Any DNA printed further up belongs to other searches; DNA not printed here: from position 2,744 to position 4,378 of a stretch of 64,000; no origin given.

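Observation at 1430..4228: DprE1/DprE2-like lipid-linked sugar 2'-epimerase pair wired to a GT2 polyprenyl-phosphate sugar synthase, apparently outside the mycolata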

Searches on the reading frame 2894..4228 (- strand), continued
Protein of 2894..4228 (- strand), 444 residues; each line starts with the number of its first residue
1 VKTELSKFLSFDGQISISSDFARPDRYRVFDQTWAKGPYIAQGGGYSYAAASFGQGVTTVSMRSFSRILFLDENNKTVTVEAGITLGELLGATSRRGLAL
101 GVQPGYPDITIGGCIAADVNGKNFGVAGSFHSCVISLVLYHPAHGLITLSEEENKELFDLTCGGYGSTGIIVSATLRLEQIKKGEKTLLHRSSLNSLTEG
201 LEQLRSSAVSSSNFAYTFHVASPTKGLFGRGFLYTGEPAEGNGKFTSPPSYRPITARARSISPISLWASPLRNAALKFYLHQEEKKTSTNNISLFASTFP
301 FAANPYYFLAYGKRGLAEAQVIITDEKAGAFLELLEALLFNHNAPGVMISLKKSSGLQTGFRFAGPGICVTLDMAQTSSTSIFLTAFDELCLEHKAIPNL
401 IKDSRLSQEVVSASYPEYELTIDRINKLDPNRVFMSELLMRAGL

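Call 75: search_protein_families(library=ncbifam, proteins=[L044:2366-3469:+, L051:8850-9965:+, L060:3196-4125:+, L065:8932-9867:+, L080:9008-9925:+, L074:8748-9992:+, L006:163-1119:+, L003:8842-9876:+, L049:9290-9988:+, L072:7183-8196:-], max_evalue=1e-8)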
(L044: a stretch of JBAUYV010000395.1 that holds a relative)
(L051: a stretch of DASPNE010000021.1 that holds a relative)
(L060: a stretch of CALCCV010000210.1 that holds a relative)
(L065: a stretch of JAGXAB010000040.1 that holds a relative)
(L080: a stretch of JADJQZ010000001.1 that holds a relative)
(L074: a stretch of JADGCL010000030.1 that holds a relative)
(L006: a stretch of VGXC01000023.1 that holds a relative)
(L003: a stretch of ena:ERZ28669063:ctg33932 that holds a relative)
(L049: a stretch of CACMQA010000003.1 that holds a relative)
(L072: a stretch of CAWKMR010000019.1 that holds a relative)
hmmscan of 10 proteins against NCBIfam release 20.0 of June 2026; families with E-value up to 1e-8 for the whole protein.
L044:2366-3469:+ (367 aa): 2 families
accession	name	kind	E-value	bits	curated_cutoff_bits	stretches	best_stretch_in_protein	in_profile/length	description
NF047588.1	GlcsyltransPgfSStrep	equivalog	6.8e-37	127.3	500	1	54-343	2-299/308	glycosyltransferase PgfS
NF007986.1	PRK10714.1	equivalog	7.7e-24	84.3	529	1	55-350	8-312/316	undecaprenyl-phosphate 4-deoxy-4-formamido-L-arabinose transferase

L051:8850-9965:+ (371 aa): 2 families
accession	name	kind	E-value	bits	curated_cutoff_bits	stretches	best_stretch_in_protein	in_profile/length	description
NF047588.1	GlcsyltransPgfSStrep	equivalog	1.1e-35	123.4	500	1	61-357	3-307/308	glycosyltransferase PgfS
NF007986.1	PRK10714.1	equivalog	1.9e-19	69.8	529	1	60-352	7-308/316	undecaprenyl-phosphate 4-deoxy-4-formamido-L-arabinose transferase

L060:3196-4125:+ (309 aa): 2 families
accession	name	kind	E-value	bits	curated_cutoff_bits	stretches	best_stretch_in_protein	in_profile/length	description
NF047588.1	GlcsyltransPgfSStrep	equivalog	2.1e-38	132.3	500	1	5-258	2-250/308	glycosyltransferase PgfS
NF007986.1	PRK10714.1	equivalog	4.5e-23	81.8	529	1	2-249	4-252/316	undecaprenyl-phosphate 4-deoxy-4-formamido-L-arabinose transferase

L065:8932-9867:+ (311 aa): 2 families
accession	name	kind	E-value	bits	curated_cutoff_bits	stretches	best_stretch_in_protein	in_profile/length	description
NF047588.1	GlcsyltransPgfSStrep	equivalog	3.5e-38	131.6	500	1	5-299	2-304/308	glycosyltransferase PgfS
NF007986.1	PRK10714.1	equivalog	5.6e-22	78.2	529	1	6-298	8-309/316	undecaprenyl-phosphate 4-deoxy-4-formamido-L-arabinose transferase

L080:9008-9925:+ (305 aa): 3 families
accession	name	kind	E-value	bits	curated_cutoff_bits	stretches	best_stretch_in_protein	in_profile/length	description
NF047588.1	GlcsyltransPgfSStrep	equivalog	9.7e-37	126.8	500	1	4-298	2-304/308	glycosyltransferase PgfS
NF007986.1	PRK10714.1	equivalog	2.9e-20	72.5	529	1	5-298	8-310/316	undecaprenyl-phosphate 4-deoxy-4-formamido-L-arabinose transferase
NF007482.0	PRK10073.1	equivalog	8.2e-09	34.9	423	0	3-106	6-103/334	glycosyltransferase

L074:8748-9992:+ (414 aa): 11 families
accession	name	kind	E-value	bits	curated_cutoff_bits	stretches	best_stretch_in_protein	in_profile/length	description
NF007986.1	PRK10714.1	equivalog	4.1e-48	164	529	1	34-305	4-272/316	undecaprenyl-phosphate 4-deoxy-4-formamido-L-arabinose transferase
NF047588.1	GlcsyltransPgfSStrep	equivalog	4.7e-36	124.6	500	1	38-292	3-252/308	glycosyltransferase PgfS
TIGR04182.1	glyco_TIGR04182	equivalog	1.9e-20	73.4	325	1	39-342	3-290/293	S-layer glycoprotein N-glycosyltransferase AglJ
TIGR03937.1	PgaC_IcaA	equivalog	9.5e-16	57.7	422.3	1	32-143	41-147/407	poly-beta-1,6-N-acetyl-D-glucosamine synthase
NF041875.1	EPS_EpsD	equivalog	7.5e-13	48.6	370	1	39-142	2-100/325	exopolysaccharide biosynthesis glycosyltransferase EpsD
NF041391.1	DPhHxTase_Halo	equivalog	3e-11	42.7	375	1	44-241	3-192/213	dolichyl-phosphate hexose transferase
NF058614.1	PPMAGASynPpgS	equivalog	3.4e-11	43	370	1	40-205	4-167/226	polyprenyl-phospho-N-acetylgalactosaminyl synthase PpgS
NF007482.0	PRK10073.1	equivalog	2.5e-10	39.9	423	1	32-137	2-101/334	glycosyltransferase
TIGR03965.1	mycofact_glyco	equivalog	3.5e-10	39.4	280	1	35-146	73-179/467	mycofactocin biosynthesis glycosyltransferase MftF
TIGR04242.1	nodulat_NodC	equivalog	3.3e-09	36.2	550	1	36-147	48-157/395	chitooligosaccharide synthase NodC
TIGR04283.1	glyco_like_mftF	equivalog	7e-09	35.6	182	1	39-139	2-89/221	TIGR04283 family arsenosugar biosynthesis glycosyltransferase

L006:163-1119:+ (318 aa): 9 families
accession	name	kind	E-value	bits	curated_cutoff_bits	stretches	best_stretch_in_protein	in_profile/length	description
NF007986.1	PRK10714.1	equivalog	2.7e-47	161.3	529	1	3-295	7-291/316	undecaprenyl-phosphate 4-deoxy-4-formamido-L-arabinose transferase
NF047588.1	GlcsyltransPgfSStrep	equivalog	1e-35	123.5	500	1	3-296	2-286/308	glycosyltransferase PgfS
TIGR04182.1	glyco_TIGR04182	equivalog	6e-21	75.1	325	1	4-301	2-286/293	S-layer glycoprotein N-glycosyltransferase AglJ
TIGR03937.1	PgaC_IcaA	equivalog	8.6e-17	61.2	422.3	1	4-97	47-135/407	poly-beta-1,6-N-acetyl-D-glucosamine synthase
NF007482.0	PRK10073.1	equivalog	4.2e-13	49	423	1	3-98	7-96/334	glycosyltransferase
NF041875.1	EPS_EpsD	equivalog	2.6e-11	43.5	370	1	4-102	1-94/325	exopolysaccharide biosynthesis glycosyltransferase EpsD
NF047683.1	TeichurnBiosyTuaG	equivalog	5.6e-11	42.6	400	1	4-104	8-103/252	teichuronic acid biosynthesis protein TuaG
TIGR03111.1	glyc2_xrt_Gpos1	hypoth_equivalog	1.6e-10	40.4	363.95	1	3-97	50-141/439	TIGR03111 family XrtG-associated glycosyltransferase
NF041391.1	DPhHxTase_Halo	equivalog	4.2e-10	39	375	1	10-207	3-192/213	dolichyl-phosphate hexose transferase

L003:8842-9876:+ (344 aa): 4 families
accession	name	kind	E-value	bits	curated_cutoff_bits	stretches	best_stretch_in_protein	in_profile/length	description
NF047588.1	GlcsyltransPgfSStrep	equivalog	6.2e-66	222.7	500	1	30-338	2-303/308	glycosyltransferase PgfS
NF007986.1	PRK10714.1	equivalog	2.4e-47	161.5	529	1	31-339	8-310/316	undecaprenyl-phosphate 4-deoxy-4-formamido-L-arabinose transferase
TIGR03937.1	PgaC_IcaA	equivalog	6.6e-12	45.1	422.3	1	30-124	46-136/407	poly-beta-1,6-N-acetyl-D-glucosamine synthase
NF041875.1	EPS_EpsD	equivalog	6.7e-09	35.6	370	1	31-145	1-111/325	exopolysaccharide biosynthesis glycosyltransferase EpsD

L049:9290-9988:+ (232 aa): 7 families
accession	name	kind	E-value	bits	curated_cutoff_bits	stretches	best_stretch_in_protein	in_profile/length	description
NF007986.1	PRK10714.1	equivalog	4.2e-15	55.6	529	1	2-147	3-150/316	undecaprenyl-phosphate 4-deoxy-4-formamido-L-arabinose transferase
TIGR04182.1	glyco_TIGR04182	equivalog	1.5e-12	47.5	325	1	7-207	2-197/293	S-layer glycoprotein N-glycosyltransferase AglJ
TIGR03937.1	PgaC_IcaA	equivalog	2.2e-12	46.6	422.3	1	2-110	42-147/407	poly-beta-1,6-N-acetyl-D-glucosamine synthase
NF041391.1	DPhHxTase_Halo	equivalog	1.2e-10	40.7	375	1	36-202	23-185/213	dolichyl-phosphate hexose transferase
NF007482.0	PRK10073.1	equivalog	5e-10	38.9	423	1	2-120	3-117/334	glycosyltransferase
NF047588.1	GlcsyltransPgfSStrep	equivalog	1.7e-09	37.3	500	1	7-169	3-167/308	glycosyltransferase PgfS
NF058614.1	PPMAGASynPpgS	equivalog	2.4e-09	36.9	370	1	9-195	4-191/226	polyprenyl-phospho-N-acetylgalactosaminyl synthase PpgS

L072:7183-8196:- (337 aa): 1 family
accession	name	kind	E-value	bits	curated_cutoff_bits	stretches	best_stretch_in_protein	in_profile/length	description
NF007986.1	PRK10714.1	equivalog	5.1e-16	58.6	529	1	9-290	6-284/316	undecaprenyl-phosphate 4-deoxy-4-formamido-L-arabinose transferase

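Call 95: search_protein_representatives(protein=window:2894-4228:-)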
Query: 444 residues. Proteins with E-value up to 0.001 (for the whole library): 4890; up to 1e-10: 1887; up to 1e-30: 280. The best 150 are listed.
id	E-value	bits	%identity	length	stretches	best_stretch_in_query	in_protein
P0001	2.0e-293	988.8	100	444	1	1-444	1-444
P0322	1.4e-96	340.4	43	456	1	4-444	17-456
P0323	4.6e-96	338.6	43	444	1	8-441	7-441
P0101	1.5e-87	310.6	40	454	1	9-441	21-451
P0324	1.7e-87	310.4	41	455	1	4-441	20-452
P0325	4.6e-83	295.8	38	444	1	2-441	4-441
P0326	2.4e-80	286.9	40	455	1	3-444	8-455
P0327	4.3e-80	286.1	39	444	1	8-442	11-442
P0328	5.2e-80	285.8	39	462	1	7-441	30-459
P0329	8.7e-80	285.0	38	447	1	5-444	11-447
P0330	1.2e-79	284.6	38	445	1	8-444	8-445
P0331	3.2e-79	283.2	38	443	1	6-444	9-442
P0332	2.4e-78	280.3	39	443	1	20-444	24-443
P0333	8.4e-77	275.2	38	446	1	9-444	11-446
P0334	2.7e-75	270.3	37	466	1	6-441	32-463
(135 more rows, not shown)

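Call 96: search_dna_similar(query=window:2894-4228:-, collection=plasmids, mode=protein, max_evalue=1e-20, max_rows=25)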
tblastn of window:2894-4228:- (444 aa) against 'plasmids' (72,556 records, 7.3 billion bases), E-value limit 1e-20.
Records with a match: 46; places in all: 46; records where one place covers at least 80% of the query: 46.
Best place of each record, by identity: <60% 46.
By first word of the organism name: Rhizobium 30; Salipiger 3; Cereibacter 3; Ruegeria 2; Neorhizobium 1; Paracoccus 1; Sinorhizobium 1; Azospirillum 1; Agrobacterium 1; Tateyamaria 1; and 2 more.
By predicted mobility (MOB-suite, as given by PLSDB): non-mobilizable 29; conjugative 13; mobilizable 4.
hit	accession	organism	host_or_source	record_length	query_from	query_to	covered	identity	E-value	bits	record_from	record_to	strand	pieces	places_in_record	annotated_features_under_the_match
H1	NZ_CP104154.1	Rhizobium sophoriradicis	Phaseolus vulgaris,cell culture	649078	58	444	87%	28.6%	3e-28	125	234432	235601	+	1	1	FAD-binding oxidoreductase | SDR family oxidoreductase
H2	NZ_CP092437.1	Rhizobium sp. K102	Phaseolus vulgaris,Cell culture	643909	58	444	87%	28.4%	6e-27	121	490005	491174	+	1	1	FAD-binding oxidoreductase | SDR family oxidoreductase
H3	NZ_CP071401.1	Rhizobium leguminosarum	lentil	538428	59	444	87%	28.3%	3e-26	119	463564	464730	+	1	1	FAD-binding oxidoreductase | SDR family oxidoreductase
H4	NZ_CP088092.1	Rhizobium laguerreae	cell culture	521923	59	444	87%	28.3%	4e-25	116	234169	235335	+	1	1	FAD-binding oxidoreductase | SDR family oxidoreductase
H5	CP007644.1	Rhizobium etli bv. phaseoli str. IE4803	Phaseolus vulgaris,whole organism,nodule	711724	58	444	87%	28.1%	3e-28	125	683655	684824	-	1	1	FAD dependent oxidoreductase protein | short-chain dehydrogenase/reductase SDR family protein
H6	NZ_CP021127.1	Rhizobium sp. Kim5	Phaseolus vulgaris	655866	58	444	87%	28.1%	3e-28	125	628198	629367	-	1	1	FAD-binding oxidoreductase | SDR family oxidoreductase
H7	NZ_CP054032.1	Rhizobium indicum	Pisum sativum l. (pea),Pure culture,Pea ...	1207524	58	444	87%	28.1%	1e-26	120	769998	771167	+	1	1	record has no annotation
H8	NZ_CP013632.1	Rhizobium sp. N324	Phaseolus vulgaris,Whole ...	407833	58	444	87%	28.0%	3e-27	122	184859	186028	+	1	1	FAD-binding oxidoreductase | SDR family oxidoreductase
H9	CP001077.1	Rhizobium etli CIAT 652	-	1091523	58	444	87%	27.6%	2e-28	126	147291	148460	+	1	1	putative oxidoreductase protein (x2)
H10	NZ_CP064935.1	Rhizobium phaseoli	Phaseolus vulgaris,single cell,soil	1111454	58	444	87%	27.6%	5e-28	124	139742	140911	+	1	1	record has no annotation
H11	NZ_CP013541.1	Rhizobium phaseoli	Phaseolus vulgaris,Whole ...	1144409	58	444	87%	27.6%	5e-28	124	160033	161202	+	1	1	record has no annotation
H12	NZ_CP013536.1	Rhizobium phaseoli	Phaseolus vulgaris,Whole ...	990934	58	444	87%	27.6%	7e-28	124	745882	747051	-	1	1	FAD-binding oxidoreductase | SDR family oxidoreductase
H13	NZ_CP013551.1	Rhizobium phaseoli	Phaseolus vulgaris,Whole ...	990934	58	444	87%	27.6%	7e-28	124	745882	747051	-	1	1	FAD-binding oxidoreductase | SDR family oxidoreductase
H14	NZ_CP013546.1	Rhizobium phaseoli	Phaseolus vulgaris,Whole ...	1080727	58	444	87%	27.6%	7e-28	124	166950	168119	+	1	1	record has no annotation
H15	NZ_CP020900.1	Rhizobium phaseoli Brasil 5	Phaseolus vulgaris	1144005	58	444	87%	27.6%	7e-28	124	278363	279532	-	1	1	record has no annotation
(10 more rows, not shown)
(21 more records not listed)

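Call 97: get_annotated_region(hit=H1, flank=7000)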
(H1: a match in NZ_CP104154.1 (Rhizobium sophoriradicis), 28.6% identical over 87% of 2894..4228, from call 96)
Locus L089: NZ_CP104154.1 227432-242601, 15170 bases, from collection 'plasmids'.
description: Rhizobium sophoriradicis strain CC511 plasmid pCC511_2, complete sequence
organism: Rhizobium sophoriradicis (NCBI taxid 1535245)
taxonomy: Bacteria; Pseudomonadota; Alphaproteobacteria; Hyphomicrobiales; Rhizobiaceae; Rhizobium; Rhizobium sophoriradicis
host: -; source: Phaseolus vulgaris,cell culture; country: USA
typing (MOB-suite, as given by PLSDB): non-mobilizable
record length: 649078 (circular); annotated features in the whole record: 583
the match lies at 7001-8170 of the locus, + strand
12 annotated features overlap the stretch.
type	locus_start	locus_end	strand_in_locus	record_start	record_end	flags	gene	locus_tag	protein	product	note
CDS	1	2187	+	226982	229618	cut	ligD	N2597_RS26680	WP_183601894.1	DNA ligase D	GO:0006303 - double-strand break repair via nonhomologous end joining [Evidence IEA]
CDS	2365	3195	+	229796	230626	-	-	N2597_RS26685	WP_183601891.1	SIR2 family protein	-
CDS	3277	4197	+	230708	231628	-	-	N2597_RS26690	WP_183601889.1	NAD(P)/FAD-dependent oxidoreductase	-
CDS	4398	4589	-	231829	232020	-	-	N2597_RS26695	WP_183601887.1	hypothetical protein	-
CDS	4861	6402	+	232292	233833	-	-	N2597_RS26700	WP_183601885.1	UbiA family prenyltransferase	-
CDS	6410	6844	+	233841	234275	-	-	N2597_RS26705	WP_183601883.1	GtrA family protein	-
CDS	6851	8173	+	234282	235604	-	-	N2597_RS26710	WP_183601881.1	FAD-binding oxidoreductase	-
CDS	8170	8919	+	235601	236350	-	-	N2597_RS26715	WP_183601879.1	SDR family oxidoreductase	-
CDS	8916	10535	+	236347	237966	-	-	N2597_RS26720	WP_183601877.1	hypothetical protein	-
CDS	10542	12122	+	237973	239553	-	-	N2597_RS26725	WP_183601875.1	hypothetical protein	-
CDS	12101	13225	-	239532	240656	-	-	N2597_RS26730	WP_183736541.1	glycosyltransferase family 87 protein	-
CDS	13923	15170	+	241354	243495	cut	-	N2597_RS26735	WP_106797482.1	caspase family protein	GO:0006508 - proteolysis [Evidence IEA]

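Call 107: search_protein_families(library=pfam, proteins=[L011:7941-9875:+, L012:882-2831:-, L015:7260-8987:+, L019:8084-9763:-, L027:13587-15323:+, L036:4786-6183:-, L004:7407-9944:+, L004:13484-15685:-], max_evalue=0.1)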
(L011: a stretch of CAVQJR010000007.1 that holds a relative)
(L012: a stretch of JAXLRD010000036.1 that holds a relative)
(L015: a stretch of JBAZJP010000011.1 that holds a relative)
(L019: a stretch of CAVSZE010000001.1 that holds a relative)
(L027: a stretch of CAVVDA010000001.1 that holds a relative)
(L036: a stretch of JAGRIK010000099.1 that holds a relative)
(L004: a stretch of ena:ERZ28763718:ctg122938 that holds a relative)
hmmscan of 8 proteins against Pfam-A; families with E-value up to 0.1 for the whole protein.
L011:7941-9875:+ (644 aa): 0 families

L012:882-2831:- (649 aa): 0 families

L015:7260-8987:+ (575 aa): 0 families

L019:8084-9763:- (559 aa): 0 families

L027:13587-15323:+ (578 aa): 0 families

L036:4786-6183:- (465 aa): 0 families

L004:7407-9944:+ (845 aa): 0 families

L004:13484-15685:- (733 aa): 0 families
